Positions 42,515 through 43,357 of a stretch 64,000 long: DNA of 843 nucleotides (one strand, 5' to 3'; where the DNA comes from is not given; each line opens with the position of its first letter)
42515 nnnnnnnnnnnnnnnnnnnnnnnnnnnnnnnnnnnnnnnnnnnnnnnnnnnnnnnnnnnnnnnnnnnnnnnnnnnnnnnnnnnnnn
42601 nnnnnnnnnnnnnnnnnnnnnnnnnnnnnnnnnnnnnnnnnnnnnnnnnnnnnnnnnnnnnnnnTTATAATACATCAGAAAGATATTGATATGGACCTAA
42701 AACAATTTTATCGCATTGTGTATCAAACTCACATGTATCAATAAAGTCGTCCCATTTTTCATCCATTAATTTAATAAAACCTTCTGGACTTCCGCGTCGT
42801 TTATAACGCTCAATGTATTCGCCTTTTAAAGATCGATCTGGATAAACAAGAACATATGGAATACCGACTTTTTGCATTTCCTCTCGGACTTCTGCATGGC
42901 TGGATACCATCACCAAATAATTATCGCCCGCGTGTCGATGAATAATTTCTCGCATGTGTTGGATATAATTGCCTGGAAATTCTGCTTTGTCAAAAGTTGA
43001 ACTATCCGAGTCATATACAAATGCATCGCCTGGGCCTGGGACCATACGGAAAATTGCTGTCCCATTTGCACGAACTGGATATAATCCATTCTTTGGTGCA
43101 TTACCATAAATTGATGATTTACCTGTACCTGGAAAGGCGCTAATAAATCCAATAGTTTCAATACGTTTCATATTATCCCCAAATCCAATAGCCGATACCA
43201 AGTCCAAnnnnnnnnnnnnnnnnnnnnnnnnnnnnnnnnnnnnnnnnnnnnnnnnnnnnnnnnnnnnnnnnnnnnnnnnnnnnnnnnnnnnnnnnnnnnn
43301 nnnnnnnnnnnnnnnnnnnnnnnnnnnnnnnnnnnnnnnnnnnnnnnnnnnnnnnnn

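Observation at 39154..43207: Candidate ADP-ribose/nucleotide-centred module (macro + SLOG/DprA-like + P-loop NTPase, flanking two YPxGG/LWxN-family paralogs) in place of T4 modA/modB/srd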

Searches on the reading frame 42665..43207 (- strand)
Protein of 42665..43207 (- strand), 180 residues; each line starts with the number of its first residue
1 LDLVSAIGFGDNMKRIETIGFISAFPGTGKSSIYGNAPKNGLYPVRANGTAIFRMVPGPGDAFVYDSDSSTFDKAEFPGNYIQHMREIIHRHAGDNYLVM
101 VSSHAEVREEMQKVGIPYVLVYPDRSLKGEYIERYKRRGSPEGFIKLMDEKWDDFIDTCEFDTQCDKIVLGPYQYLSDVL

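Call 3: search_protein_families(library=pfam, proteins=[window:42665-43207:-], max_evalue=0.1)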
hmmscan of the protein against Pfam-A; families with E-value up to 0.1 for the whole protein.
window:42665-43207:- (180 aa): 1 family
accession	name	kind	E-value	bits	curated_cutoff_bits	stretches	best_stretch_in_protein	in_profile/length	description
PF13238.12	AAA_18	-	0.042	14.7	29.4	1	21-145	2-118/128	AAA domain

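Call 4: search_protein_families(library=phrogs, proteins=[window:42665-43207:-], max_evalue=0.01)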
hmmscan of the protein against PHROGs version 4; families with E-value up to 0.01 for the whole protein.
window:42665-43207:- (180 aa): 1 family
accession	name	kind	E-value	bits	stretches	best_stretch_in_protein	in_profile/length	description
phrog_4182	-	unknown function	1.3e-57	196.1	1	13-180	5-149/243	-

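Call 12: search_dna_similar(query=window:42665-43171:-, collection=phages, mode=protein, max_rows=60, rows=spread)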
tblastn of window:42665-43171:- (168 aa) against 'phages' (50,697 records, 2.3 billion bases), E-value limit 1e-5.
Records with a match: 235; places in all: 235; records where one place covers at least 80% of the query: 230.
Best place of each record, by identity: >=99% 3; 60-80% 11; <60% 221.
By first word of the organism name: Salmonella 85; Acinetobacter 19; Aeromonas 15; Bacillus 13; Serratia 11; Escherichia 11; Staphylococcus 9; Erwinia 8; Vibrio 8; Pseudomonas 7; and 20 more.
By host as written in the record: Salmonella enterica subsp. enterica serovar Enteritidis PT1 26; - 22; Salmonella sp. 9; Salmonella enterica subsp. enterica serovar Enteritidis 8; Aeromonas hydrophila 7; Salmonella enterica subsp. enterica 7; Staphylococcus aureus 7; Acinetobacter johnsonii 6; and 85 more.
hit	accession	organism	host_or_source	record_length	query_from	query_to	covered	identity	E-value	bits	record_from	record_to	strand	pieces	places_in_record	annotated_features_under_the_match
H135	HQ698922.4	Acinetobacter phage ZZ1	Acinetobacter baumannii (clinical ...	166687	1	168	100%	100.0%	1e-110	350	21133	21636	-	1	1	hypothetical protein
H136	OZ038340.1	Tegunavirus sp. BRC001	-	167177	1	168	100%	78.0%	4e-86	280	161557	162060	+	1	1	hypothetical protein (x2)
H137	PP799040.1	Acinetobacter phage AB2I3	Acinetobacter baumannii (Acibaumc2)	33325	1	168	100%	68.5%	4e-70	234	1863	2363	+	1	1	hypothetical protein (x2)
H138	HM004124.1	Acinetobacter phage Acj9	Acinetobacter johnsonii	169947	4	168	98%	65.9%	3e-66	223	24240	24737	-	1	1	conserved hypothetical protein (x2)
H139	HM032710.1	Acinetobacter phage Ac42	-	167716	3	168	99%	54.8%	2e-53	187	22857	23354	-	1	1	conserved hypothetical protein (x2)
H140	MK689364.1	Edwardsiella phage pEt-SU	Edwardsiella tarda ATCC 15941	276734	10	168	95%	52.1%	4e-43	157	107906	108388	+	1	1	hypothetical protein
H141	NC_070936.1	Klebsiella phage N1M2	Klebsiella aerogenes N1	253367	11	166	93%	51.0%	4e-44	160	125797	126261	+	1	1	hypothetical protein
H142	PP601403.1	Aeromonas phage ACP1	Aeromonas caviae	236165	10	168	95%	46.9%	4e-38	143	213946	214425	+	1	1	hypothetical protein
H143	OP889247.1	Aeromonas phage AVP1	Aeromonas veronii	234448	10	168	95%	46.3%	3e-37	140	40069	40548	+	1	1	hypothetical protein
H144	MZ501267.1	Erwinia phage AH04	Erwinia billingiae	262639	11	166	93%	45.0%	2e-35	135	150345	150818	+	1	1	155: kinase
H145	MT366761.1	Vibrio phage vB_VcorM_GR11A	Vibrio coralliilyticus RE98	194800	10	168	95%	42.9%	3e-33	129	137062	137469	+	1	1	hypothetical protein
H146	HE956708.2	Yersinia phage phiR2-01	Yersinia enterocolitica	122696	2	168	99%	39.4%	5e-30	120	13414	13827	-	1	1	g017: hypothetical protein | ribosome_binding_site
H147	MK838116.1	Aeromonas phage LAh10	Aeromonas hydrophila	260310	9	155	88%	44.2%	1e-33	130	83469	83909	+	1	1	hypothetical protein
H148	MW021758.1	Serratia phage vB_SmaM_Yaphecito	Serratia marcescens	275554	10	168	95%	40.4%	1e-27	113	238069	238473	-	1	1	hypothetical protein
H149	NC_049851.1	Burkholderia phage BcepSauron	Burkholderia cenocepacia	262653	10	167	94%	40.6%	3e-26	109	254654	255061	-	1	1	hypothetical protein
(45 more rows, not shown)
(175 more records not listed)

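Call 20: search_solved_structures(query=window:42665-43171:-, max_evalue=1, show_alignments=2)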
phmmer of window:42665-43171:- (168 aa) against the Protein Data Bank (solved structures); distinct sequences matched with E-value up to 1: 4.
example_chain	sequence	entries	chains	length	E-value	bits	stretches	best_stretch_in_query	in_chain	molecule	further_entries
7mcd_A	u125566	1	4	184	4.6e-05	26.7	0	71-128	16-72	AI-designed TIM-barrel F15C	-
9i5t_P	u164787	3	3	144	0.034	17.3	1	94-134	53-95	Large ribosomal subunit protein uL16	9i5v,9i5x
3w7b_A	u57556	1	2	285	0.94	12.7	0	87-125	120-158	Formyltetrahydrofolate deformylase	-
1qv9_A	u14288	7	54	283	0.99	12.6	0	92-116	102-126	F420-dependent methylenetetrahydromethanopterin dehydrogenase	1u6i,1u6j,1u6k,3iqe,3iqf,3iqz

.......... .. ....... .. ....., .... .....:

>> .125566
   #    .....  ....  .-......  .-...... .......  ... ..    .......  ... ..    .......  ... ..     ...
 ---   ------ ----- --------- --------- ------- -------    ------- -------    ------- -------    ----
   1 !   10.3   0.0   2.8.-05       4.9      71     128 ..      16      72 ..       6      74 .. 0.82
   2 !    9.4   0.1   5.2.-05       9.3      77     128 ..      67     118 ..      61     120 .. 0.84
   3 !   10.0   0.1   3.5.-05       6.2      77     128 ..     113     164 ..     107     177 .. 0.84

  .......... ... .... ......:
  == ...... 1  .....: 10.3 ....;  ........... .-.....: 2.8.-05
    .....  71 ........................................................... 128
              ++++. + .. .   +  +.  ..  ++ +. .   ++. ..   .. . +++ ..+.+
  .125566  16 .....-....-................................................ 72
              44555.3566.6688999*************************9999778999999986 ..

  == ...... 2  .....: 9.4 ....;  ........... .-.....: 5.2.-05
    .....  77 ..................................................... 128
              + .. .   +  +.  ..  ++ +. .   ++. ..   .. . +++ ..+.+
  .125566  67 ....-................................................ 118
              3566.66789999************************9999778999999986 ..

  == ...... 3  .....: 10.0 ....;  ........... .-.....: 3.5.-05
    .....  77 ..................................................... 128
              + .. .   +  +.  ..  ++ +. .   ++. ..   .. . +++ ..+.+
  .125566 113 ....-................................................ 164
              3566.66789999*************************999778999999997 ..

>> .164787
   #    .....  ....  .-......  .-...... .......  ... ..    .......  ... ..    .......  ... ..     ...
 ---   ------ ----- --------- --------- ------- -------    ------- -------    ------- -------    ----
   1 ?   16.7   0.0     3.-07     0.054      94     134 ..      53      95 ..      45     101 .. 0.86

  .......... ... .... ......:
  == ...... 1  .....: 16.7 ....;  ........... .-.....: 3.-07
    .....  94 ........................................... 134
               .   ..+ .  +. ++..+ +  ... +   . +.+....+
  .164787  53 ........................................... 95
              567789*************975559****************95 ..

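Call 21: find_homologous_proteins(query=window:42665-43171:-, max_evalue=0.00001)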
Query window:42665-43171:- (168 aa): 140 proteins with E <= 0.00001 among 147 candidates; the best 120 are listed.
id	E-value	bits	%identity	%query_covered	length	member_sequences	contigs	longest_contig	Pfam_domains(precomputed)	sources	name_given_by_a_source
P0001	4.3e-111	387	100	100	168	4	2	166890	-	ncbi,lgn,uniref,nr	ncbi:hypothetical protein ZZ1p0039 [Acinetobacter phage ZZ1]|uniref:Uncharacterized protein n=3 Tax=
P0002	5.0e-84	298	78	100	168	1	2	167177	-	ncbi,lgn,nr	ncbi:hypothetical protein ABNavy71_042 [Acinetobacter phage AB-Navy71]|nr:hypothetical protein ABNav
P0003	1.5e-69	251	68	100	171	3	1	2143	-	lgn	-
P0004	1.8e-66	241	67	100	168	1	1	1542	-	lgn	-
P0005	6.3e-65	236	67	100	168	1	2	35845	-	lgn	-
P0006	4.5e-64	234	66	98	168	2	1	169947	-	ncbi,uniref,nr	ncbi:hypothetical protein Acj9p047 [Acinetobacter phage Acj9]|uniref:Uncharacterized protein n=1 Tax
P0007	5.8e-64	233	65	100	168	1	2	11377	-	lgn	-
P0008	3.5e-63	231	64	100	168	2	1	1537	-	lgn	-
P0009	1.3e-57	213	60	97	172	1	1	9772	-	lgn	-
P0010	3.1e-56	208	60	96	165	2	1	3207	-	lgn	-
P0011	1.9e-54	202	57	99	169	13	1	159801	-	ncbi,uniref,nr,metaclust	ncbi:hypothetical protein Acj133p029 [Acinetobacter phage 133]|uniref:Uncharacterized protein n=1 Ta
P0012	2.8e-52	195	58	96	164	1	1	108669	-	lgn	-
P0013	2.2e-51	192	61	96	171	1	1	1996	-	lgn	-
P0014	2.4e-51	192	59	96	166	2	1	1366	-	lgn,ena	-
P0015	3.2e-51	192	55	99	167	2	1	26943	-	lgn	-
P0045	5.0e-32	129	47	95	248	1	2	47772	-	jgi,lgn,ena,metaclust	metaclust:\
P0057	8.3e-30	122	43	95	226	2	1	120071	-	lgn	-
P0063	2.9e-29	120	44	95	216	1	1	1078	-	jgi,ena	-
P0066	3.5e-29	120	42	94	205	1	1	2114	-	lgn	-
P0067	3.7e-29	120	45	95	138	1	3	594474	-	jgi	jgi:hypothetical protein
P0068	6.7e-29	119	47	95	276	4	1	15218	-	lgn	-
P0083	1.6e-27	115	43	94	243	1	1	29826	-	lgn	-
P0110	3.7e-25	107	41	94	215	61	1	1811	PF23858.2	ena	-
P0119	2.6e-24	104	40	100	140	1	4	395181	-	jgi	jgi:hypothetical protein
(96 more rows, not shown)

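Call 29: search_solved_structures(query=A1, max_evalue=1, show_alignments=2)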
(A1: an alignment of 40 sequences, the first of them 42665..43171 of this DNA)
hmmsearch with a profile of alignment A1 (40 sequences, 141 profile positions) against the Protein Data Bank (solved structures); distinct sequences matched with E-value up to 1: 3.
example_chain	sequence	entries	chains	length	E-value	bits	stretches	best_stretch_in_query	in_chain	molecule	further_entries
2dlk_A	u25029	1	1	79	0.74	12.7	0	6-35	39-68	novel protein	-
8qys_J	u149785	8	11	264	0.76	12.6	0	35-85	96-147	Proteasome assembly chaperone 2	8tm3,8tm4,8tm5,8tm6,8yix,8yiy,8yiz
8qyj_J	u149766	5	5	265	0.76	12.6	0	35-85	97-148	Proteasome assembly chaperone 2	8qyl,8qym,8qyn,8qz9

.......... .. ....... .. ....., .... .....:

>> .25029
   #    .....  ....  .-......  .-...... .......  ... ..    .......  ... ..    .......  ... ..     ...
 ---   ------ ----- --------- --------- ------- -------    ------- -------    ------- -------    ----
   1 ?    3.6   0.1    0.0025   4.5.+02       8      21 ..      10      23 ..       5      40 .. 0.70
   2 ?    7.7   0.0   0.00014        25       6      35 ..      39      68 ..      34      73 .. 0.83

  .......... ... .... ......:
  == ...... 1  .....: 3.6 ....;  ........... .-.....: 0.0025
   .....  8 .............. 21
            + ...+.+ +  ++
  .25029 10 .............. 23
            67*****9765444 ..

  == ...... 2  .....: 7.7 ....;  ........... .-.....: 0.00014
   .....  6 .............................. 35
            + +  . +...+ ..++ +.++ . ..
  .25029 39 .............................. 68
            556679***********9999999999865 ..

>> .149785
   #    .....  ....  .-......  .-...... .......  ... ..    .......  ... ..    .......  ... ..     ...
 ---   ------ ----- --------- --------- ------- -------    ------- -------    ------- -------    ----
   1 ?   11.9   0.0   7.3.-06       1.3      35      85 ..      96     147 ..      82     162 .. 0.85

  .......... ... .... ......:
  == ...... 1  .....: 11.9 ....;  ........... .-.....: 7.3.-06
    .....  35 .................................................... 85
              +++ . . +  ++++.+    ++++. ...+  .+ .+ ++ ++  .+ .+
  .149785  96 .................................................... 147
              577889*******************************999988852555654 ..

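Call 31: search_protein_families(library=pfam, alignment_id=A1, max_evalue=0.05)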
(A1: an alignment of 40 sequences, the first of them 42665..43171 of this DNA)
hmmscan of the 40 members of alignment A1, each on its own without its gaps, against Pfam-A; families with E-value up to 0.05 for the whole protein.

A. member 1, window:42665-43171:- (168 aa): 1 family
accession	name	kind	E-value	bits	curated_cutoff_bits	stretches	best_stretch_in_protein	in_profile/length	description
PF13238.12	AAA_18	-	0.034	15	29.4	1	9-133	2-118/128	AAA domain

B. families by the number of members that match (of 40 scanned): 13 families
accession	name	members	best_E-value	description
PF01443.25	Viral_helicase1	9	0.005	Viral superfamily 1 RNA helicase core domain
PF12698.13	ABC2_membrane_3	6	0.0024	ABC-2 family transporter protein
PF13238.12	AAA_18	5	0.0071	AAA domain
PF13479.12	AAA_24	4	6.5e-05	AAA domain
PF13671.12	AAA_33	2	0.00016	AAA domain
PF23634.1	PH_CERLI1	2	0.0088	CERLI1-like PH domain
PF03976.20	PPK2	1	0.00056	Polyphosphate kinase 2 (PPK2)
PF14417.12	MEDS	1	0.0096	MEDS: MEthanogen/methylotroph, DcmR Sensory domain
PF04293.20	SpoVR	1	0.023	SpoVR like protein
PF23750.1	RsgI_M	1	0.025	Anti-sigma factor RsgI-like central domain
PF01926.29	MMR_HSR1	1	0.033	50S ribosome-binding GTPase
PF07146.16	DUF1389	1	0.04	Protein of unknown function (DUF1389)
PF13401.12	AAA_22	1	0.046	AAA domain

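Call 32: predict_structure(alignment_id=A1)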
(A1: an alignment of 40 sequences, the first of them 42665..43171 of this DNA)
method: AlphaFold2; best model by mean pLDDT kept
length: 168 residues; sequences in the alignment: 40
mean_pLDDT: 92.3   pTM: 0.86
mean pLDDT of the five models: 92.3, 91.7, 91.5, 90.2, 89.2
residues with pLDDT >= 90: 134; 70-90: 30; 50-70: 4; < 50: 0
segments of 3 or more residues with pLDDT < 50: none
pLDDT, mean of each block of 10 residues (from residue 1): 77 93 90 92 85 87 94 94 91 94 96 98 95 97 97 96 93
secondary structure, 60 per line:
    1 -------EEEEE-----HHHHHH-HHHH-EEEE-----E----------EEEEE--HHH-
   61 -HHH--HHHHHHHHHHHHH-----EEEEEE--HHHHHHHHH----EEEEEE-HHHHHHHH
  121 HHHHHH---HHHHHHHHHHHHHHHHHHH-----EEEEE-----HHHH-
elements in order: E8-12 H18-23 H25-28 E30-33 E50-54 H67-79 E85-90 H93-101 E106-111 H113-126 H130-148 E154-158 H164-167

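Call 36: find_related_loci(query=A1, collection=viral_contigs, flank=10000)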
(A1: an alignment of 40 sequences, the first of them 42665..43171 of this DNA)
Query A1 (168 aa) in viral_contigs; peptide patterns used: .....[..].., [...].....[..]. (x = any residue, [..] = any of these).
170 stretches matched a pattern; 118 encode a relative of the query (tblastn E <= 1e-3); the best 80 are kept; 80 distinct loci.
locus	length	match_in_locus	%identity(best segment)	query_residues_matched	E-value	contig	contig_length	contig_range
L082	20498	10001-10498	66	4-168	2e-69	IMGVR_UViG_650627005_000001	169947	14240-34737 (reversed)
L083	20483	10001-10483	56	2-163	1e-57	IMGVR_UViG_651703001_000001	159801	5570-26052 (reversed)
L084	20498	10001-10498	55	3-168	1e-56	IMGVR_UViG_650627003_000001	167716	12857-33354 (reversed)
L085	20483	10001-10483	52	10-168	3e-46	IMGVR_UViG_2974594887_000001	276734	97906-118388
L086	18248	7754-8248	46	3-168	9e-44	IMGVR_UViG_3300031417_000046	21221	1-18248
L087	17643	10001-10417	47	10-168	1e-39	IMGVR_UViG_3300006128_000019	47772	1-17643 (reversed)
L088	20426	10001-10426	42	6-168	8e-38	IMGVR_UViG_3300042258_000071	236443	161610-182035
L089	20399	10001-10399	41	9-168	3e-37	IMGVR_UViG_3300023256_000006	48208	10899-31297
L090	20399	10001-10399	41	9-168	3e-37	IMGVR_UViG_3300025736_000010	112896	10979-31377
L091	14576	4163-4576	40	6-168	8e-37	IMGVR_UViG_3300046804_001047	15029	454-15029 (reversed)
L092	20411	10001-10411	44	7-168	3e-36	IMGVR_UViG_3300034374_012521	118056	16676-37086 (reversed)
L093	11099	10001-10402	43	9-168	4e-36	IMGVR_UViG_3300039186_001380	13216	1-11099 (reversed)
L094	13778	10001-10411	40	5-168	2e-35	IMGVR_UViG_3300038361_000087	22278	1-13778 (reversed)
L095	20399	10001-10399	47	10-166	4e-35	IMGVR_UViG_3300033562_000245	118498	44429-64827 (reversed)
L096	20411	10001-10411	43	7-168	1e-34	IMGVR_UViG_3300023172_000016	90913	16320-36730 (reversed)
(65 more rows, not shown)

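Call 40: search_dna_similar(query=window:42665-43171:-, collection=phages, mode=protein, max_rows=30, rows=best)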
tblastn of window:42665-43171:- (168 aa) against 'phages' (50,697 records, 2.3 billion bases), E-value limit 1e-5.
Records with a match: 235; places in all: 235; records where one place covers at least 80% of the query: 230.
Best place of each record, by identity: >=99% 3; 60-80% 11; <60% 221.
By first word of the organism name: Salmonella 85; Acinetobacter 19; Aeromonas 15; Bacillus 13; Serratia 11; Escherichia 11; Staphylococcus 9; Erwinia 8; Vibrio 8; Pseudomonas 7; and 20 more.
By host as written in the record: Salmonella enterica subsp. enterica serovar Enteritidis PT1 26; - 22; Salmonella sp. 9; Salmonella enterica subsp. enterica serovar Enteritidis 8; Aeromonas hydrophila 7; Salmonella enterica subsp. enterica 7; Staphylococcus aureus 7; Acinetobacter johnsonii 6; and 85 more.
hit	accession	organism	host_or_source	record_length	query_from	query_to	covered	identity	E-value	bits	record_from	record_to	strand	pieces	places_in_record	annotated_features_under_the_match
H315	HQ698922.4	Acinetobacter phage ZZ1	Acinetobacter baumannii (clinical ...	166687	1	168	100%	100.0%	1e-110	350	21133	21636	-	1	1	hypothetical protein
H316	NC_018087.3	Acinetobacter phage ZZ1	Acinetobacter baumannii (clinical ...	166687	1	168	100%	100.0%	1e-110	350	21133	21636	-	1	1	hypothetical protein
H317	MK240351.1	Acinetobacter phage Henu6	Acinetobacter baumannii ATCC19606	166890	1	168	100%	100.0%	1e-110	350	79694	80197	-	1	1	hypothetical protein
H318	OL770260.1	Acinetobacter phage AB-Navy71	Acinetobacter baumannii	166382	1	168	100%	78.0%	4e-86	280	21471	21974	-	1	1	hypothetical protein (x2)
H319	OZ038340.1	Tegunavirus sp. BRC001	-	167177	1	168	100%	78.0%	4e-86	280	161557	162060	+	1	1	hypothetical protein (x2)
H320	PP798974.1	Acinetobacter phage AB1I1L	Acinetobacter baumannii (Acibaumc1)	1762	1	168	100%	68.5%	3e-73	234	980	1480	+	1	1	record has no annotation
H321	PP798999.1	Acinetobacter phage AB1I1P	Acinetobacter baumannii (Acibaumc1)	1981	1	168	100%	68.5%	1e-72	234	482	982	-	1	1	record has no annotation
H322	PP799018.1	Acinetobacter phage AB1I1T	Acinetobacter baumannii (Acibaumc1)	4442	1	168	100%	68.5%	4e-70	234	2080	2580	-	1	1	hypothetical protein (x2)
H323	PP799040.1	Acinetobacter phage AB2I3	Acinetobacter baumannii (Acibaumc2)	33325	1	168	100%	68.5%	4e-70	234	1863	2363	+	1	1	hypothetical protein (x2)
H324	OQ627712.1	Acinetobacter phage AB1I1M-1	Acinetobacter baumannii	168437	1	168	100%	68.5%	4e-70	234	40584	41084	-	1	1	P-loop containing nucleoside triphosphate hydrolase | hypothetical protein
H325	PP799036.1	Acinetobacter phage AB2I2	Acinetobacter baumannii (Acibaumc2)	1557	1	168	100%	67.3%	2e-74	236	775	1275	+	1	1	hypothetical protein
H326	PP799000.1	Acinetobacter phage AB1I1P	Acinetobacter baumannii (Acibaumc1)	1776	1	168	100%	67.3%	1e-73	236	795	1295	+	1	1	record has no annotation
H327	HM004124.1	Acinetobacter phage Acj9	Acinetobacter johnsonii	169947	4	168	98%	65.9%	3e-66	223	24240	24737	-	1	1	conserved hypothetical protein (x2)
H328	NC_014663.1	Acinetobacter phage Acj9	Acinetobacter johnsonii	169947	4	168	98%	65.9%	3e-66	223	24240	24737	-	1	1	hypothetical protein (x2)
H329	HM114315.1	Acinetobacter phage 133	Acinetobacter johnsonii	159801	2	163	96%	56.2%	2e-54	190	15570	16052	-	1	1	conserved hypothetical protein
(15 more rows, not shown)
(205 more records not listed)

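Call 54: search_protein_families(library=padloc, proteins=[window:42665-43171:-], max_evalue=0.1)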
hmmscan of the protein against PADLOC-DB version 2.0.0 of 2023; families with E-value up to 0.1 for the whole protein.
window:42665-43171:- (168 aa): 0 families

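Call 55: search_protein_families(library=ncbifam, proteins=[window:42665-43171:-], max_evalue=0.1)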
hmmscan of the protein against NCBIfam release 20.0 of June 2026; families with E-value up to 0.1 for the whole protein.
window:42665-43171:- (168 aa): 0 families

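Call 56: search_protein_families(library=pfam, proteins=[P0045, P0057, P0063, P0066, P0068, P0083, P0110], max_evalue=0.01)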
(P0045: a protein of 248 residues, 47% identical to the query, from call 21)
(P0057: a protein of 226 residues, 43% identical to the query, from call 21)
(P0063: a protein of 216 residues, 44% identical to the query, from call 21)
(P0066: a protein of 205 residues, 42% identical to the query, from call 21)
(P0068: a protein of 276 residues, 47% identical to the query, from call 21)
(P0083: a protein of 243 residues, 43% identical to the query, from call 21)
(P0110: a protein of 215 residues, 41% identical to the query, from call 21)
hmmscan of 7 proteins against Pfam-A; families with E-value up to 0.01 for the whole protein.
P0045 (248 aa): 0 families

P0057 (226 aa): 0 families

P0063 (216 aa): 0 families

P0066 (205 aa): 0 families

P0068 (276 aa): 0 families

P0083 (243 aa): 2 families
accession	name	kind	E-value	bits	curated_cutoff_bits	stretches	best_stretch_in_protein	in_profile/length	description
PF13035.11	DUF3896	-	0.0014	19.2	25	1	188-219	16-47/61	Protein of unknown function (DUF3896)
PF13238.12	AAA_18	-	0.0084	17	29.4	0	9-105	6-119/128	AAA domain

P0110 (215 aa): 1 family
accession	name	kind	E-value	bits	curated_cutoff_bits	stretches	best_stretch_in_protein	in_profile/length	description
PF23858.1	DUF7220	-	5.3e-17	62.4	28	1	1-60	8-67/70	Family of unknown function (DUF7220)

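Call 85: fold_search(model_id=the predicted structure, library=viral)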
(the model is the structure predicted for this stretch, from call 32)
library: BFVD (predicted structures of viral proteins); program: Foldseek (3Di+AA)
matches with E <= 10: 870; with E <= 0.001: 24
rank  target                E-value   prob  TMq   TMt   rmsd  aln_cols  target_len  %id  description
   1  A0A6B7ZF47            6.1e-19  1.00  0.85  0.25   3.2       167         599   50  Uncharacterized protein [Klebsiella phage N1M2]
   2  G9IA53                3.1e-18  1.00  0.83  0.18   3.5       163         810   46  (no name in the UniProt tables at hand)
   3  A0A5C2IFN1            8.1e-17  1.00  0.85  0.28   3.2       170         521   42  (no name in the UniProt tables at hand)
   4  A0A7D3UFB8            1.5e-15  1.00  0.75  0.89   2.1       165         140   38  Nucleotide kinase [Salmonella phage vB_SalS_SA001]
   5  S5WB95                8.4e-15  1.00  0.76  0.45   1.8       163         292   40  Uncharacterized protein [Pseudomonas phage PaBG]
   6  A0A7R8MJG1            1.0e-14  1.00  0.75  0.45   1.9       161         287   40  Gp95 [Klebsiella phage vB_KvM-Eowyn]
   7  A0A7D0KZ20            2.7e-13  1.00  0.77  0.39   1.6       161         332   35  (no name in the UniProt tables at hand)
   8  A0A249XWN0            3.7e-13  1.00  0.77  0.84   1.7       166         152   36  Uncharacterized protein [Proteus phage PM2]
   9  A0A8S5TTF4            4.4e-11  1.00  0.71  0.65  10.8       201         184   25  Guanylate kinase [Siphoviridae sp. ct5jB2]
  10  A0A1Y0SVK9            1.8e-09  1.00  0.70  0.42   2.8       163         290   21  Uncharacterized protein [Pseudomonas phage Noxifer]
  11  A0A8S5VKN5            3.7e-09  1.00  0.62  0.48   5.8       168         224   20  (no name in the UniProt tables at hand)
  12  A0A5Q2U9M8            1.1e-08  1.00  0.70  0.83   3.4       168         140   24  (no name in the UniProt tables at hand)
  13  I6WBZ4                2.5e-08  1.00  0.70  0.48   3.1       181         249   24  Uncharacterized protein [Aeromonas phage CC2]
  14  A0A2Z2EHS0            8.1e-08  1.00  0.67  0.67   7.6       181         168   18  (no name in the UniProt tables at hand)
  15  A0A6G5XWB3            2.9e-05  1.00  0.49  0.57   9.6       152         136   10  (no name in the UniProt tables at hand)
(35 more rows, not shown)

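Call 103: find_encoding_contigs(protein=P0067, flank=6000, max_places=2)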
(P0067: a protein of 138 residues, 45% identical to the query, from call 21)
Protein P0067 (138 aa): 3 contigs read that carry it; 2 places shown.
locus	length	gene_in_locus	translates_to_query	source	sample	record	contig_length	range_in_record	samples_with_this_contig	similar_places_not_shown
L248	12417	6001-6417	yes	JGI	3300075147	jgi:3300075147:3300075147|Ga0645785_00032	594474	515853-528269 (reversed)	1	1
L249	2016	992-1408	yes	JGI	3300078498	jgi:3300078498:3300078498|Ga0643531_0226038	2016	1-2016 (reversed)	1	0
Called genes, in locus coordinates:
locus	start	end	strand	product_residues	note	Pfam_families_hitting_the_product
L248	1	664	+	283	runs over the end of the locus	-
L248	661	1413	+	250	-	-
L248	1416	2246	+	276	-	-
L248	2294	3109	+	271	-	PF01555:N6_N4_Mtase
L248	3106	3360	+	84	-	-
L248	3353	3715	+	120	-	-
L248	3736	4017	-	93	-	PF07282:Cas12f1-like_TNB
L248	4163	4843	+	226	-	PF20216:DUF6576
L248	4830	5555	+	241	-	-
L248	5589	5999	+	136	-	-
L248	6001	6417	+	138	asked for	-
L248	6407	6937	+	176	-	-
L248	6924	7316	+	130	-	-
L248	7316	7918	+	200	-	-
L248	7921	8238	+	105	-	PF14216:DUF4326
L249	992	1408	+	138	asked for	-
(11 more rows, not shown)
